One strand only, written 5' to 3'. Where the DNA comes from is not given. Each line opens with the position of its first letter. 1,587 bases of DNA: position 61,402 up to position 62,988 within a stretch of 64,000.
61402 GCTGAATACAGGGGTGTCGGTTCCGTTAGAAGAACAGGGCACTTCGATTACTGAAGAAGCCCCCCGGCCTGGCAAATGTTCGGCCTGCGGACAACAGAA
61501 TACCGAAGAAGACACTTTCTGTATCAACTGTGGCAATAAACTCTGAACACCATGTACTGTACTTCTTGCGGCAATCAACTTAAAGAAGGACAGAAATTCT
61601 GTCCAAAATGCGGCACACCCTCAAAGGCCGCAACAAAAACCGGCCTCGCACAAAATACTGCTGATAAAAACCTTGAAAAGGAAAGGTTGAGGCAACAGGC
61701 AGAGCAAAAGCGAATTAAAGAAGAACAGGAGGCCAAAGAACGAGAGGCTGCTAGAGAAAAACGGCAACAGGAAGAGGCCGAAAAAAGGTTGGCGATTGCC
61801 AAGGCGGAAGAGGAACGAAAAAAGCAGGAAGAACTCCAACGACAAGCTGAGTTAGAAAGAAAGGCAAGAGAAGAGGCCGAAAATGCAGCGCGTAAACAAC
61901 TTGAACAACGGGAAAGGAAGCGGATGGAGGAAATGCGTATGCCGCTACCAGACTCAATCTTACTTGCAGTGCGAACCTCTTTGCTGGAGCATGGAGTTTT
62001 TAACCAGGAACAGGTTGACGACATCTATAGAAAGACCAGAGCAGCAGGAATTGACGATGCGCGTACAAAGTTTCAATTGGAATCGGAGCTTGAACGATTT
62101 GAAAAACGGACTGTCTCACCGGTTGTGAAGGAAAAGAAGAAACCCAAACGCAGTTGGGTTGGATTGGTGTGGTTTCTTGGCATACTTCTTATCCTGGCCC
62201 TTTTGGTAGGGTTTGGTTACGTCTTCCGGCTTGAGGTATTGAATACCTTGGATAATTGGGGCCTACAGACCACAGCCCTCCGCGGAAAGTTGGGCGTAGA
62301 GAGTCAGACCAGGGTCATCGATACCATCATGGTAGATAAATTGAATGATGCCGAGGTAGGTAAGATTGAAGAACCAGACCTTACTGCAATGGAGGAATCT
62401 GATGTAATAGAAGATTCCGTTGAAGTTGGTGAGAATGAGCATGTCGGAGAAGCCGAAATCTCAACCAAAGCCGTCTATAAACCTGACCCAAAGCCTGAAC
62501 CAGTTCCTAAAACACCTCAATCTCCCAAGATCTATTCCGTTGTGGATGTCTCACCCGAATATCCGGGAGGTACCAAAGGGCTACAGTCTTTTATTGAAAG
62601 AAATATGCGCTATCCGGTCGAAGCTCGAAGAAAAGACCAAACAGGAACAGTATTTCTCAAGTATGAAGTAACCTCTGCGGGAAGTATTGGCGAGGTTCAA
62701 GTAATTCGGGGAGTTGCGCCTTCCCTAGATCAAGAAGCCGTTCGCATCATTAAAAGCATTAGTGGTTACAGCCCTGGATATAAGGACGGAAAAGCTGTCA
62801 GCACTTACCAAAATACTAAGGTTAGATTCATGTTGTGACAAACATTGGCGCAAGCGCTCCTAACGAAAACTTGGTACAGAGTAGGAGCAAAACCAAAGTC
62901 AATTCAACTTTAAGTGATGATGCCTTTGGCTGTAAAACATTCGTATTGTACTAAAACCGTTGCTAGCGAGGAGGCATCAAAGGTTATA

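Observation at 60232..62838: Three consecutive zinc-ribbon membrane proteins ending with an inverted-topology TonB-C protein carrying an ER/K single alpha-helix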

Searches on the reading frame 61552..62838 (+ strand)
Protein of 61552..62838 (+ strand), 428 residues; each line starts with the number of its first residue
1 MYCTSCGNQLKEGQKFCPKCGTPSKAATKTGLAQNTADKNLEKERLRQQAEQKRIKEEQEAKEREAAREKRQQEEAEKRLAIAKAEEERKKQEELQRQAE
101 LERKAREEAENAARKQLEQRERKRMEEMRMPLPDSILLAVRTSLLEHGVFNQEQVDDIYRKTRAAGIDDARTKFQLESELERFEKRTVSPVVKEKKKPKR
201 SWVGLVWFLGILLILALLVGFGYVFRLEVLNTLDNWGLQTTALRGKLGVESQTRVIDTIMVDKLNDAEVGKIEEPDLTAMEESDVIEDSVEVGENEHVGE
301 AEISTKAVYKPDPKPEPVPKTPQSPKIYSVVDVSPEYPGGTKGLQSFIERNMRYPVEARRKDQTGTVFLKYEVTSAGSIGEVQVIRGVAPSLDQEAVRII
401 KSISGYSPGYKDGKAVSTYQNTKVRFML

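Call 3: search_protein_families(library=pfam, proteins=[window:61552-62838:+], max_evalue=0.1)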
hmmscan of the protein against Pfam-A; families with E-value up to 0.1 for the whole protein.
window:61552-62838:+ (428 aa): 14 families
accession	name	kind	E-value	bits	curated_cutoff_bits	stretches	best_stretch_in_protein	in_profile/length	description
PF03544.19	TonB_C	-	2.2e-15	57.3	24.6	1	351-427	2-78/79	Gram-negative bacterial TonB protein C-terminal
PF13240.11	Zn_Ribbon_1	-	3.4e-08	33.5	25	1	2-23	1-22/23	zinc-ribbon domain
PF13248.11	Zn_ribbon_3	-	4.1e-05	23.3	27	1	2-23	4-25/26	zinc-ribbon domain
PF12773.13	DZR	-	0.00048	20.7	27.3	1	3-24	1-22/45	Double zinc ribbon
PF14803.11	Zn_ribbon_Nudix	-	0.02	15.2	25.6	0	15-29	1-15/34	Nudix N-terminal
PF11682.14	Zn_ribbon_11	-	0.023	14.8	24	1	2-22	7-26/37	Probable zinc-ribbon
PF08772.16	Zn_ribbon_NOB1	-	0.028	14.9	24.9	1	2-24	10-33/72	Nin one binding (NOB1) Zn-ribbon like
PF18912.6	DZR_2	-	0.028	14.7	27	1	3-26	24-48/56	Double zinc ribbon domain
PF24379.1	DUF7535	-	0.03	14.4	27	1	186-221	11-46/60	Family of unknown function (DUF7535)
PF14446.12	Prok-RING_1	-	0.042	14.2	29.1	1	3-23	7-29/54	Prokaryotic RING finger family 1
PF17032.10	Zn_ribbon_15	-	0.055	14.7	28.9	1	2-21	54-73/73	zinc-ribbon family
PF09531.15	Ndc1_Nup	-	0.069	12.3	29.8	1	6-167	339-464/607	Nucleoporin protein Ndc1-Nup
PF09297.16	Zn_ribbon_NUD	-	0.075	13.2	24.8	0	15-25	4-14/32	NADH pyrophosphatase zinc ribbon domain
PF24460.1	DUF7575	-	0.088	12.6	28.5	0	3-23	6-26/28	Domain of unknown function (DUF7575)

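Call 4: search_protein_families(library=ncbifam, proteins=[window:61552-62838:+], max_evalue=0.1)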
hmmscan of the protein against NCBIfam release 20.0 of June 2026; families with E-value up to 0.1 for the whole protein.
window:61552-62838:+ (428 aa): 5 families
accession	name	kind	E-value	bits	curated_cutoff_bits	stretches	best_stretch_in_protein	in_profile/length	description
TIGR01352.1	tonB_Cterm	subfamily_domain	4.9e-08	33.2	27.1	1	353-426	2-73/76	TonB family protein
NF046048.1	NlpC_P60_DIP1281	equivalog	7.9e-05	21.7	517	1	34-124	215-343/587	DIP1281 family NlpC/P60 protein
NF007065.0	PRK09510.1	equivalog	0.00015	20.9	213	1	33-124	98-188/387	cell envelope integrity protein TolA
NF038079.1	TonB_sider_MxcH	equivalog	0.001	17.2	925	1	351-419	9-76/792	TonB-dependent siderophore myxochelin receptor MxcH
NF045510.1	4Cys_prefix_kin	domain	0.012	15.8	24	0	12-23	14-25/26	4-Cys prefix domain-containing protein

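Call 7: find_homologous_proteins(query=window:61552-62838:+, max_evalue=0.00001)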
Query window:61552-62838:+ (428 aa): 11 proteins with E <= 0.00001 among 8000 candidates.
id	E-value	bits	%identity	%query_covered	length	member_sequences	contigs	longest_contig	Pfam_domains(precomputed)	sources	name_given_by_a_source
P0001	4.7e-274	926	100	100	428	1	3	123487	PF13240.12,PF03544.20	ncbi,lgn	-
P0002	3.5e-130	453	53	100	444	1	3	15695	PF13240.12,PF03544.20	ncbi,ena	-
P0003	4.6e-121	423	51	100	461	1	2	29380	PF13240.12,PF03544.20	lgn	-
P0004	1.3e-71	260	36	100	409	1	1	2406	PF13240.12,PF03544.20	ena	-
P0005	2.3e-27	114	37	23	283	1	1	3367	PF03544.20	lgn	-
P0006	1.7e-26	111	45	22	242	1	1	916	PF03544.20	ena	-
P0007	6.7e-23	99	36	25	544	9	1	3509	PF03544.20,PF05569.18,PF13103.12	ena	-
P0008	6.9e-14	70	38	24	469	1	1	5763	PF03544.20,PF05569.18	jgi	jgi:TonB family protein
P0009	1.8e-13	68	45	24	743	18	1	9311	PF03544.20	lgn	-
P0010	4.9e-12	64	41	24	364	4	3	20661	PF03544.20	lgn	-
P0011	1.2e-6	46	-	-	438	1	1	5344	PF03544.20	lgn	-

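Call 9: find_encoding_contigs(protein=P0002, flank=10000, max_places=3)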
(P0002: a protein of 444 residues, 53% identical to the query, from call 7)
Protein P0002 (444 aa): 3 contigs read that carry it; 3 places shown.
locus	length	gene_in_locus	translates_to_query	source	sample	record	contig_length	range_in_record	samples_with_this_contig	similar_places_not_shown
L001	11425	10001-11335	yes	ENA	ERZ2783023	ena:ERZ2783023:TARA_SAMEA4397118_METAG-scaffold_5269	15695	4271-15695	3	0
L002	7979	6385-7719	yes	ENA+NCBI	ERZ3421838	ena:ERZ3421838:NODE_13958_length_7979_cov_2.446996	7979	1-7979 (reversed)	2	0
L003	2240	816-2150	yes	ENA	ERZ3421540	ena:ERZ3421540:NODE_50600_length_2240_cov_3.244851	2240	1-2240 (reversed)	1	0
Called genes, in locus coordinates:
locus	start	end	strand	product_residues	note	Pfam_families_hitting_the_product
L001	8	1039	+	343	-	PF00578:AhpC-TSA, PF08534:Redoxin, PF00085:Thioredoxin, PF13905:Thioredoxin_8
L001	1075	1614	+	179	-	-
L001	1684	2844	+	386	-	PF13568:OMP_b-brl_2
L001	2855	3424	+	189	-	-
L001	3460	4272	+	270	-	-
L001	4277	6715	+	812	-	-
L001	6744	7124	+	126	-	-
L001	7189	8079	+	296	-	-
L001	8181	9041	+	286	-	-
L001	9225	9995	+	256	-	-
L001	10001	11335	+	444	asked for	PF13240:Zn_Ribbon_1, PF03544:TonB_C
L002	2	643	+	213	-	?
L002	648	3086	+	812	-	-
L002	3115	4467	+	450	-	-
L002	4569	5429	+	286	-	-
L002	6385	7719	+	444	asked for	PF13240:Zn_Ribbon_1, PF03544:TonB_C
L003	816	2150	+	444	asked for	PF13240:Zn_Ribbon_1, PF03544:TonB_C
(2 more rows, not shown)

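Call 10: find_encoding_contigs(protein=P0003, flank=10000, max_places=3)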
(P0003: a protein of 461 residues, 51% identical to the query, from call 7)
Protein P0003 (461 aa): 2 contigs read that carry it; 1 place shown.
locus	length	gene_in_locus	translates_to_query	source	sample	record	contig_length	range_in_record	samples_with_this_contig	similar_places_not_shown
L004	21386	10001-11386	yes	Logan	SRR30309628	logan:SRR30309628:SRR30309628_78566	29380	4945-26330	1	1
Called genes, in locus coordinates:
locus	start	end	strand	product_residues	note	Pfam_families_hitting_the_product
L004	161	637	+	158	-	-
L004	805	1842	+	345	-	PF00578:AhpC-TSA, PF08534:Redoxin, PF00085:Thioredoxin, PF13905:Thioredoxin_8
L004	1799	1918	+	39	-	-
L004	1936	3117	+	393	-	PF13568:OMP_b-brl_2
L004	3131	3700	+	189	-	-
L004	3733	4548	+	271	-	-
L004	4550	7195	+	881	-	PF03544:TonB_C (faint)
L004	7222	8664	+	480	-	-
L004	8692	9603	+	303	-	PF01435:Peptidase_M48, PF13240:Zn_Ribbon_1 (faint)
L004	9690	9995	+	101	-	-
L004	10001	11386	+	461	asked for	PF13240:Zn_Ribbon_1 (weak), PF03544:TonB_C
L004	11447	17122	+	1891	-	PF00801:PKD, PF18911:PKD_4, PF00801:PKD, PF18911:PKD_4, PF00801:PKD (weak), PF18911:PKD_4, PF18911:PKD_4, PF13585:CHU_C, +2 more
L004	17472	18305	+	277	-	-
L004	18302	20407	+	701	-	-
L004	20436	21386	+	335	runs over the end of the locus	-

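Call 11: list_cluster_members(proteins=[P0001, P0002, P0003, P0004])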
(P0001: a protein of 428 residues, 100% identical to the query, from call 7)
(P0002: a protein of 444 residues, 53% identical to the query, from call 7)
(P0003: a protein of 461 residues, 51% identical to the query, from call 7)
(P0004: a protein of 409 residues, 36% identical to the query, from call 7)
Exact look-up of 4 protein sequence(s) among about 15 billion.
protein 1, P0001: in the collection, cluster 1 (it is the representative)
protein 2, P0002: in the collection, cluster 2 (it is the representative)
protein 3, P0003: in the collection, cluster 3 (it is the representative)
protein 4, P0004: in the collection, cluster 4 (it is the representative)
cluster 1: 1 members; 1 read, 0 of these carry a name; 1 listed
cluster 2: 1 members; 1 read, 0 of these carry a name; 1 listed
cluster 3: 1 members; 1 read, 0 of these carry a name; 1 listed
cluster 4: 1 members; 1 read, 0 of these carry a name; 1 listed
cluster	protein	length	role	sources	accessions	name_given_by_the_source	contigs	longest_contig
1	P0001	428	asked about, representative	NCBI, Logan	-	-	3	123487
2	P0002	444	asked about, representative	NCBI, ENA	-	-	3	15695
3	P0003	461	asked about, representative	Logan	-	-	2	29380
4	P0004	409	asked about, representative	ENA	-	-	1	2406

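Call 17: find_related_loci(query=A1, collection=genome_contigs, flank=10000)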
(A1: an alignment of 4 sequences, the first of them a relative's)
Query A1 (428 aa) in genome_contigs; peptide patterns used: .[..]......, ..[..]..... (x = any residue, [..] = any of these).
91 stretches matched a pattern; 34 encode a relative of the query (tblastn E <= 1e-3); 34 distinct loci.
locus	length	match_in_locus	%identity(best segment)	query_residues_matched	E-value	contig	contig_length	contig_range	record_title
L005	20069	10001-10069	78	1-23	1e-8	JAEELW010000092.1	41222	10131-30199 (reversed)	MAG: Lachnospiraceae bacterium isolate Tb.RUG.225 k141_6347488_flag=0_multi=78.6577_len=41222, whole genome shotgun sequ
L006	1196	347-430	61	2-29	4e-8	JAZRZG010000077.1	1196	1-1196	MAG: Synergistaceae bacterium isolate T1900044948_TA20190001.MAGScoT_cleanbin_000059 SGB_3512_k141_1039426, whole genome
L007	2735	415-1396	72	1-25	8e-8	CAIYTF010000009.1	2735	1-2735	MAG: uncultured Ignavibacteriales bacterium isolate Umea1_bin-3831 genome assembly, contig: bin-3831:009/222, whole geno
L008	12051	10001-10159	37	1-57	1e-7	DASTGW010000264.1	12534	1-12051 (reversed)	MAG TPA_asm: Terriglobales bacterium isolate SMAG_U40 k141_464623, whole genome shotgun sequence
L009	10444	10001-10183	36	1-57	2e-7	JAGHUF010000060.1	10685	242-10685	MAG: Candidatus Merdinaster equi isolate E4_MB2_128 c_000000238829, whole genome shotgun sequence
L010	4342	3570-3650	58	1-31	3e-7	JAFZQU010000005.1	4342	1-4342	MAG: Lachnospiraceae bacterium isolate RGIG8013 Water_buffalos_Rumen-1__c93272, whole genome shotgun sequence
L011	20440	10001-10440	53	1-40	6e-7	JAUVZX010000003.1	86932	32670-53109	MAG: Bacilli bacterium isolate CSMAG_1279 CSMAG_1279_k141_395230_length_86932_cov_34.9358, whole genome shotgun sequence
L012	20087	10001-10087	66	1-27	7e-7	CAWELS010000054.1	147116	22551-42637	MAG: Bryobacterales bacterium isolate MFD05684.bin.2.124 genome assembly, contig: contig_84928, whole genome shotgun seq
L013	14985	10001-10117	40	1-52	2e-6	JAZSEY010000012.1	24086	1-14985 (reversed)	MAG: Lachnospiraceae bacterium isolate T1900044587_TS20190053.MAGScoT_cleanbin_000008 SGB_602_k141_1669660, whole genome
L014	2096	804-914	45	1-40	2e-6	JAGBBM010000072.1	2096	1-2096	MAG: Lachnospiraceae bacterium isolate RGIG8967 Water_deer_Rectum-2__c258549, whole genome shotgun sequence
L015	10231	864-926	76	1-21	2e-6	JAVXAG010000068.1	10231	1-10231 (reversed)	MAG: Anaerovoracaceae bacterium isolate CGS5Y2-bin2 NODE_5984_length_10231_cov_33.610653, whole genome shotgun sequence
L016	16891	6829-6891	62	1-21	2e-6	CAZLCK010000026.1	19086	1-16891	MAG TPA_asm: uncultured Coriobacteriaceae bacterium isolate SRP141132_co1_281 genome assembly, contig: NODE_2283_length_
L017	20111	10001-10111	45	1-40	3e-6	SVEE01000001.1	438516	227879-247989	MAG: Lachnospiraceae bacterium isolate SIG298 NODE_15_length_438516_cov_4.127512, whole genome shotgun sequence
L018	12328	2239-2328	57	2-31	4e-6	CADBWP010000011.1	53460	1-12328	MAG: uncultured Ruminococcus sp. isolate RUG14363 genome assembly, contig: RUG14363_asm_11, whole genome shotgun sequenc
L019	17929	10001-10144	42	1-43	5e-6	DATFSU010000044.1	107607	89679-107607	MAG TPA_asm: Candidatus Angelobacter sp. isolate SMAG_U9392 k141_4748199, whole genome shotgun sequence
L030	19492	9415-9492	65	1-26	2e-4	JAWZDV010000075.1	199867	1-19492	MAG: Bacteroides thetaiotaomicron isolate S_839 X595_NODE_43_length_199867_cov_10.434839, whole genome shotgun sequence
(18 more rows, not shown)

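Call 19: find_encoding_contigs(protein=P0001, flank=2000, max_places=3)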
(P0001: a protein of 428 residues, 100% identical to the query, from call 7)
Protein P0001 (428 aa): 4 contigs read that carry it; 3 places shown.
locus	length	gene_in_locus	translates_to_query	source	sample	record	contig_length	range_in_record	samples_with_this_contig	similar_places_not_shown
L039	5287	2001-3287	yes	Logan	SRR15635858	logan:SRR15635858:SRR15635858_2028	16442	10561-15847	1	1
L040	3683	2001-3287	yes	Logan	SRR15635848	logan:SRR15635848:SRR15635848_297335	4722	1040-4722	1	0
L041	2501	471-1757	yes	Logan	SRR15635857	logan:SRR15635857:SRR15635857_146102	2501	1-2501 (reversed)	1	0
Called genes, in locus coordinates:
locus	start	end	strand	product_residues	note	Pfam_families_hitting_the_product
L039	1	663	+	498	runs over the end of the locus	PF13505:OMP_b-brl (faint)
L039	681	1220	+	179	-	PF17032:Zn_ribbon_15 (faint), PF13248:Zn_ribbon_3 (faint), PF12773:DZR, PF13240:Zn_Ribbon_1 (weak)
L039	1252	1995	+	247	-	PF13240:Zn_Ribbon_1 (weak), PF13248:Zn_ribbon_3 (faint)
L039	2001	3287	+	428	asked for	PF13240:Zn_Ribbon_1, PF03544:TonB_C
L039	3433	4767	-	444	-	PF13638:PIN_4, PF02562:PhoH, PF13604:AAA_30 (faint)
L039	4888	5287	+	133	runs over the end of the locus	PF00989:PAS (weak), PF08447:PAS_3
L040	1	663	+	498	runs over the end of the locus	PF13505:OMP_b-brl (faint)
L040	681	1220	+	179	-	PF17032:Zn_ribbon_15 (faint), PF13248:Zn_ribbon_3 (faint), PF12773:DZR, PF13240:Zn_Ribbon_1 (weak)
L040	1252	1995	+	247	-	PF13240:Zn_Ribbon_1 (weak), PF13248:Zn_ribbon_3 (faint)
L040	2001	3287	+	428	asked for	PF13240:Zn_Ribbon_1, PF03544:TonB_C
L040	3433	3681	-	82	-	?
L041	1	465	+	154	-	?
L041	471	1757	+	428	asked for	PF13240:Zn_Ribbon_1, PF03544:TonB_C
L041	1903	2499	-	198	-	?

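Call 20: find_encoding_contigs(protein=P0004, flank=10000, max_places=3)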
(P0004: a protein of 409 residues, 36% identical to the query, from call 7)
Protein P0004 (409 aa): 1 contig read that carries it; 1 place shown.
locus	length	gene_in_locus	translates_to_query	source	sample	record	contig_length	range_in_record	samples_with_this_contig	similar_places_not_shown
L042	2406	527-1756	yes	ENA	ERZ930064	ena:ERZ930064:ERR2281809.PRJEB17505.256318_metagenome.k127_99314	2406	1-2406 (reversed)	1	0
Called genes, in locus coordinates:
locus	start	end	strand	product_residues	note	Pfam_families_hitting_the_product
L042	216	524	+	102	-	-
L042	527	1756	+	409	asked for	PF13240:Zn_Ribbon_1, PF03544:TonB_C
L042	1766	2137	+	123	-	-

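Call 30: search_solved_structures(query=A1, max_evalue=1, show_alignments=3)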
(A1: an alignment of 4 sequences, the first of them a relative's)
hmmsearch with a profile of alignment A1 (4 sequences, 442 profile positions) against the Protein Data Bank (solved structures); distinct sequences matched with E-value up to 1: 19.
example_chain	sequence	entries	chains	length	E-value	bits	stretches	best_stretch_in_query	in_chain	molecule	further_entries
6sly_A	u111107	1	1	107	0.00014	24.1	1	358-417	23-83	Protein TonB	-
5lw8_A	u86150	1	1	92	0.00015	23.9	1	358-417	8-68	Protein TonB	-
7zc8_B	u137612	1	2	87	0.013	17.6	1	363-399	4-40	Protein TonB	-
6i97_D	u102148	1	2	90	0.042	15.9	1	367-437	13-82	Protein TonB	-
9hi3_A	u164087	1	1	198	0.053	15.6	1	363-399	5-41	Protein TonB,Ferredoxin-1, chloroplastic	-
6fip_A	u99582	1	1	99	0.056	15.5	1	367-437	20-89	Protein TonB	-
2k9k_A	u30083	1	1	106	0.09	14.8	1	367-440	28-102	TonB2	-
8rd6_A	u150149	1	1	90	0.097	14.7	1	367-401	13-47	Protein TonB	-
8i9t_Cz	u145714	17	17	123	0.13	14.3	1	39-109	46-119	rRNA-processing protein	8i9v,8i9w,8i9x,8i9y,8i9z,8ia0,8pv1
2gsk_B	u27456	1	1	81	0.15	14.1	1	367-401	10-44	protein TONB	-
9fqr_HU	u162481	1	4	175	0.15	14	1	33-122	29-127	DPY30 domain-containing protein 1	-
1u07_A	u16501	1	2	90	0.18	13.8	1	367-401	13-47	TonB protein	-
9gdo_C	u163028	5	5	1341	0.29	13.1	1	120-208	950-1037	DNA-directed RNA polymerase subunit beta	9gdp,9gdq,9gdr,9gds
1xx3_A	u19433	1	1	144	0.33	12.9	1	367-400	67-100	TonB protein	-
5wsu_C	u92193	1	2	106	0.59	12.1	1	48-114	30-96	Unconventional myosin-VIIa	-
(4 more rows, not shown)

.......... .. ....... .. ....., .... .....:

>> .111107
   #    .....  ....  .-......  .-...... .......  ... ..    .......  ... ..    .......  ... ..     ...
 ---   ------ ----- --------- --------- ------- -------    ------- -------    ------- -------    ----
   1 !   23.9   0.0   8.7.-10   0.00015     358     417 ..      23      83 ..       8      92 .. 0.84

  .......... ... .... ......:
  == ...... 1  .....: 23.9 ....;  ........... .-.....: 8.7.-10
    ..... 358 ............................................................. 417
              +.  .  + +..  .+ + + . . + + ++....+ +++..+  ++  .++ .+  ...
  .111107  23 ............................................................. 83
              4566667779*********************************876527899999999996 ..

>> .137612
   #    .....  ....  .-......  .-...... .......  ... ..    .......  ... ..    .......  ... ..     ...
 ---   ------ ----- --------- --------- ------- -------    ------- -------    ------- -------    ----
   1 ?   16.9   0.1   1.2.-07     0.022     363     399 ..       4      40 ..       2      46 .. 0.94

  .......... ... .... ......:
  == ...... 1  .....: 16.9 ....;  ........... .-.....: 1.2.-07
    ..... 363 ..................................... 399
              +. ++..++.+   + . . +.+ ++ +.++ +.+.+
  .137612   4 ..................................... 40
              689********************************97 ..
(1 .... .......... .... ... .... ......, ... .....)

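Call 43: search_protein_representatives(alignment_id=A1)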
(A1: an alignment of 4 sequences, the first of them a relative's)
Query: 4 sequences, 442 profile positions. Proteins with E-value up to 0.001 (for the whole library): 62311; up to 1e-10: 31333; up to 1e-30: 1617. The best 150 are listed.
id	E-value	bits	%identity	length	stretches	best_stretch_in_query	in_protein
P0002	7.2e-222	753.4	-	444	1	1-442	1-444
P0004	6.9e-193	657.9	-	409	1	1-442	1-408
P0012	6.3e-107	374.6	-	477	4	336-442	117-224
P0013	3.4e-106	372.2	-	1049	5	315-441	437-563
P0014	1.1e-104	367.3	-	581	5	331-440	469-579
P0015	1.7e-102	360.0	-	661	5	337-442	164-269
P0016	2.0e-96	339.9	-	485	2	113-434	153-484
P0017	2.7e-95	336.2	-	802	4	306-442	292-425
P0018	4.0e-95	335.7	-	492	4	332-441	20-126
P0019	2.2e-93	329.9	-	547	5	329-440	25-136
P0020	1.4e-92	327.3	-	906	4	330-442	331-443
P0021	2.4e-92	326.5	-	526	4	326-442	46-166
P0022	8.5e-91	321.4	-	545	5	340-441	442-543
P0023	3.6e-88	312.8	-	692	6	326-442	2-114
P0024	4.3e-87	309.2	-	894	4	324-442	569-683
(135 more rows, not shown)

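Call 46: find_encoding_contigs(protein=P0016, flank=10000, max_places=3)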
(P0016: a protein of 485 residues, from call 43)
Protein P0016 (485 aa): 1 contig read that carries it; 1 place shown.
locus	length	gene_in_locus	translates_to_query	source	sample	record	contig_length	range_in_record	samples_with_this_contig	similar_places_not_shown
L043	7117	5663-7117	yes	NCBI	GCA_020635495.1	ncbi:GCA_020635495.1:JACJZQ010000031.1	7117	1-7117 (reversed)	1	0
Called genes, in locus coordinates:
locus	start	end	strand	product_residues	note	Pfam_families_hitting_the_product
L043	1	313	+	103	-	?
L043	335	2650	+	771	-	-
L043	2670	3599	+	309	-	-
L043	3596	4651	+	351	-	-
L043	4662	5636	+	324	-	-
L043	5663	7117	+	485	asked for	PF13240:Zn_Ribbon_1, PF03544:TonB_C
